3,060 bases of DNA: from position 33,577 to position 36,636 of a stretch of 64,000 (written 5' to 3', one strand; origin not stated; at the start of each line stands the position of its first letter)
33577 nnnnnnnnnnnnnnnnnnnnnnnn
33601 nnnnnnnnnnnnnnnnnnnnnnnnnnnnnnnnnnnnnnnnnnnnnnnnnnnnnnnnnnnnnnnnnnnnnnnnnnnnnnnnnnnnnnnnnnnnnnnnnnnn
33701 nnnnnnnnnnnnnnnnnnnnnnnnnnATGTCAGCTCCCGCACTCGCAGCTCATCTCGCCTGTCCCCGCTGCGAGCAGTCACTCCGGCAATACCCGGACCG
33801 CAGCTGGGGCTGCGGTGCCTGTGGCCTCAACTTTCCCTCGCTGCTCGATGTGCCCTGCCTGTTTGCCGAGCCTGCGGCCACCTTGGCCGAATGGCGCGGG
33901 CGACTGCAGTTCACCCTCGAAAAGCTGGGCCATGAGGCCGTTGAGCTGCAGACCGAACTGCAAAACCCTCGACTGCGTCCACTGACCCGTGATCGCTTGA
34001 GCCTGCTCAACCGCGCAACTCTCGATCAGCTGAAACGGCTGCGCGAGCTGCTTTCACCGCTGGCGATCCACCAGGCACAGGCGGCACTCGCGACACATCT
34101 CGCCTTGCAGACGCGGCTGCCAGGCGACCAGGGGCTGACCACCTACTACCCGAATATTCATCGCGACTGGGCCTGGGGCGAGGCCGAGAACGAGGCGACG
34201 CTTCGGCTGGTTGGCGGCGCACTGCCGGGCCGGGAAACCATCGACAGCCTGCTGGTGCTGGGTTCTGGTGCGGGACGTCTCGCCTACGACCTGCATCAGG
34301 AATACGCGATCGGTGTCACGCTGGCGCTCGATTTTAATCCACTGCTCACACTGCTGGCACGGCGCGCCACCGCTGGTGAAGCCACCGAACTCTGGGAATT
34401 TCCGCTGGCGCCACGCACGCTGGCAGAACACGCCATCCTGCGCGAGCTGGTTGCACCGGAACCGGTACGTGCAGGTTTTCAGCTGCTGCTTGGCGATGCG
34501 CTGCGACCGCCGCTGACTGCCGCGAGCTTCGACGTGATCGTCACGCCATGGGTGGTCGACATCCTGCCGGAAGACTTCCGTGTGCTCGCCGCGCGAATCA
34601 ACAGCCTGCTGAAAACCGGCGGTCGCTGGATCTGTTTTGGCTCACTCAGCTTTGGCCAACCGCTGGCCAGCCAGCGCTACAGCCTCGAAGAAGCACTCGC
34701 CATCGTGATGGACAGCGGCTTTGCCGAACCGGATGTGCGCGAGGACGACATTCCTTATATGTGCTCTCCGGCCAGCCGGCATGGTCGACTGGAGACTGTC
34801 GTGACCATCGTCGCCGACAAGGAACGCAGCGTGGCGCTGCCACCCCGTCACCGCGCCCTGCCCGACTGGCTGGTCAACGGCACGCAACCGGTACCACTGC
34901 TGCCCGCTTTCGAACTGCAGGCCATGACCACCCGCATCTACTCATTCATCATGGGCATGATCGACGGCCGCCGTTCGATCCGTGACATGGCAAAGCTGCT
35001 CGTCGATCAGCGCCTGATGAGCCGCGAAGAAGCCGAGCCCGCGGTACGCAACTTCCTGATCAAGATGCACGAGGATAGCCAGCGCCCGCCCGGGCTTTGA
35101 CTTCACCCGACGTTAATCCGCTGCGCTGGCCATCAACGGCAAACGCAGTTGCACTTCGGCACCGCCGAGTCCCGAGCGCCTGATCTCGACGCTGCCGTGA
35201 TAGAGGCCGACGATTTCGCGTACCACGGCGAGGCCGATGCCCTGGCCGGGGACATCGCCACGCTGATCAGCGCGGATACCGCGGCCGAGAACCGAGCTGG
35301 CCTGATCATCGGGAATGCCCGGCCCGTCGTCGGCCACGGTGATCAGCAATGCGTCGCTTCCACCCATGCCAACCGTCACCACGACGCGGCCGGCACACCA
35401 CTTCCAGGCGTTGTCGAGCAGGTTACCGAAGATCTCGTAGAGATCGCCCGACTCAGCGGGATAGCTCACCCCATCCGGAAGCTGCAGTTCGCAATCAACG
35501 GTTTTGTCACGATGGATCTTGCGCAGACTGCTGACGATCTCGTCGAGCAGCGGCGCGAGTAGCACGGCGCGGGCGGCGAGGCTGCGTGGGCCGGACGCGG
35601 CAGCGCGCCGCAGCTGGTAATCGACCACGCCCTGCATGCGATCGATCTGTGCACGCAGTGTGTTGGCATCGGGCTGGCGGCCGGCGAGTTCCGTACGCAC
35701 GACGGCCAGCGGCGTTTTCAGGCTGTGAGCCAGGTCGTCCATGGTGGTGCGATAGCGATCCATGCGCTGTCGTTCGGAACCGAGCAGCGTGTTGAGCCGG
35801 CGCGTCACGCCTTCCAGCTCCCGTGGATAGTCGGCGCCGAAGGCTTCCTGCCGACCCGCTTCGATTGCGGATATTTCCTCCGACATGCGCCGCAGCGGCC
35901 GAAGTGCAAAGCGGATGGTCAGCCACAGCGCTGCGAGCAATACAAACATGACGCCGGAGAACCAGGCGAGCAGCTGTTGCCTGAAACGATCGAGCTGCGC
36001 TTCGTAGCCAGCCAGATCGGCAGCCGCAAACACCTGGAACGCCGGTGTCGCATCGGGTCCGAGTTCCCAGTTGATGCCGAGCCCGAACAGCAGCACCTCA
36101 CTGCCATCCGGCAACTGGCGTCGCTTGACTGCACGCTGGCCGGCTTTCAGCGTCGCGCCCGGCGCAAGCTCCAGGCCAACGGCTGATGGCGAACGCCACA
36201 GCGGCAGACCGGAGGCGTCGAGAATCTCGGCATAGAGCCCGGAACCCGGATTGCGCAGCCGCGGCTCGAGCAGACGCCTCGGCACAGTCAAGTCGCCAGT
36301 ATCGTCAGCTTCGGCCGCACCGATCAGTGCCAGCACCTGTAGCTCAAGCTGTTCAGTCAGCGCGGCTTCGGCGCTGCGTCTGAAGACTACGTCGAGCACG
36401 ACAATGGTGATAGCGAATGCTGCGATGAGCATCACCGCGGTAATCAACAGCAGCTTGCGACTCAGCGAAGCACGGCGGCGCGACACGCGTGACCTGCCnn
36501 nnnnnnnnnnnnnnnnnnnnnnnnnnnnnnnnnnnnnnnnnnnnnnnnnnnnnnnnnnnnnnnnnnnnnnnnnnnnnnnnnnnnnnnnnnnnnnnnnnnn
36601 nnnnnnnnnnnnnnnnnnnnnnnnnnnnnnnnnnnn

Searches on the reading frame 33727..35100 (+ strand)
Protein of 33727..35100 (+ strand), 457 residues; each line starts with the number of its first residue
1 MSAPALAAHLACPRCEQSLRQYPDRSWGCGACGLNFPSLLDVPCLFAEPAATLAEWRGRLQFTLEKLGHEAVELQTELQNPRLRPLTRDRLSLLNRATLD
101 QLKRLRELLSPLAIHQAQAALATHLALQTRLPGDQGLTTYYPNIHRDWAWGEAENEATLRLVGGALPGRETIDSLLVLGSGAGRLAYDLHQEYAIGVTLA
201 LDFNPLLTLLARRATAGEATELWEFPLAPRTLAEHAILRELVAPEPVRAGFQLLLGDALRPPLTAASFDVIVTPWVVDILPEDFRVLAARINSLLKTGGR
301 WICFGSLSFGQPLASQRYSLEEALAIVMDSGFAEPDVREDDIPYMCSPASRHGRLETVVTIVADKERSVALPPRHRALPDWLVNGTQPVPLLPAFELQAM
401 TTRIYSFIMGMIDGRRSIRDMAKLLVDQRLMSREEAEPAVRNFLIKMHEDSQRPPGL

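Call 88: search_protein_families(library=pfam, proteins=[window:33727-35100:+], max_evalue=0.00001)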
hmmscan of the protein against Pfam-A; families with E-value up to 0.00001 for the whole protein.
window:33727-35100:+ (457 aa): 2 families
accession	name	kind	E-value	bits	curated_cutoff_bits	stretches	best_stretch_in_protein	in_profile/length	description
PF07942.18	CARME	-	3.7e-06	26.9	27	0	248-332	144-232/268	Carnosine N-methyltransferase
PF08241.18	Methyltransf_11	-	6.6e-06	27.1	21.2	0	239-302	35-94/95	Methyltransferase domain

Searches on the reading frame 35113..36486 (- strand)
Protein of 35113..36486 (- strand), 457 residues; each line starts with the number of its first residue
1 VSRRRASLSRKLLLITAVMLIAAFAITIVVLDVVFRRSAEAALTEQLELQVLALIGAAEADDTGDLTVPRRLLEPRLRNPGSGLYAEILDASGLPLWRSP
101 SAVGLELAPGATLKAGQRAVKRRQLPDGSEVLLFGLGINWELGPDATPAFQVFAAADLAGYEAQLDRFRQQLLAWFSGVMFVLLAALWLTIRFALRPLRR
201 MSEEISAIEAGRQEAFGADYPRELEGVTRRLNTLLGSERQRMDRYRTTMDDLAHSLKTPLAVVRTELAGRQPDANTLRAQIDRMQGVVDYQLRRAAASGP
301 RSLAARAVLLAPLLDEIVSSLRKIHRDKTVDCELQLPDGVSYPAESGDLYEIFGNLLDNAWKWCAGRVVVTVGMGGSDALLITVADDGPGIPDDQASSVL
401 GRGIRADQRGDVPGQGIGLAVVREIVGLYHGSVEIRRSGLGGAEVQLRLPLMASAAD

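Call 88: search_protein_families(library=pfam, proteins=[window:35113-36486:-], max_evalue=0.00001)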
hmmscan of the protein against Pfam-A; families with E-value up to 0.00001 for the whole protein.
window:35113-36486:- (457 aa): 1 family
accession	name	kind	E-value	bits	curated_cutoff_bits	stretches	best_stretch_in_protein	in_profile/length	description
PF02518.31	HATPase_c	-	4.9e-18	66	26.4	1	348-451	5-109/111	Histidine kinase-, DNA gyrase B-, and HSP90-like ATPase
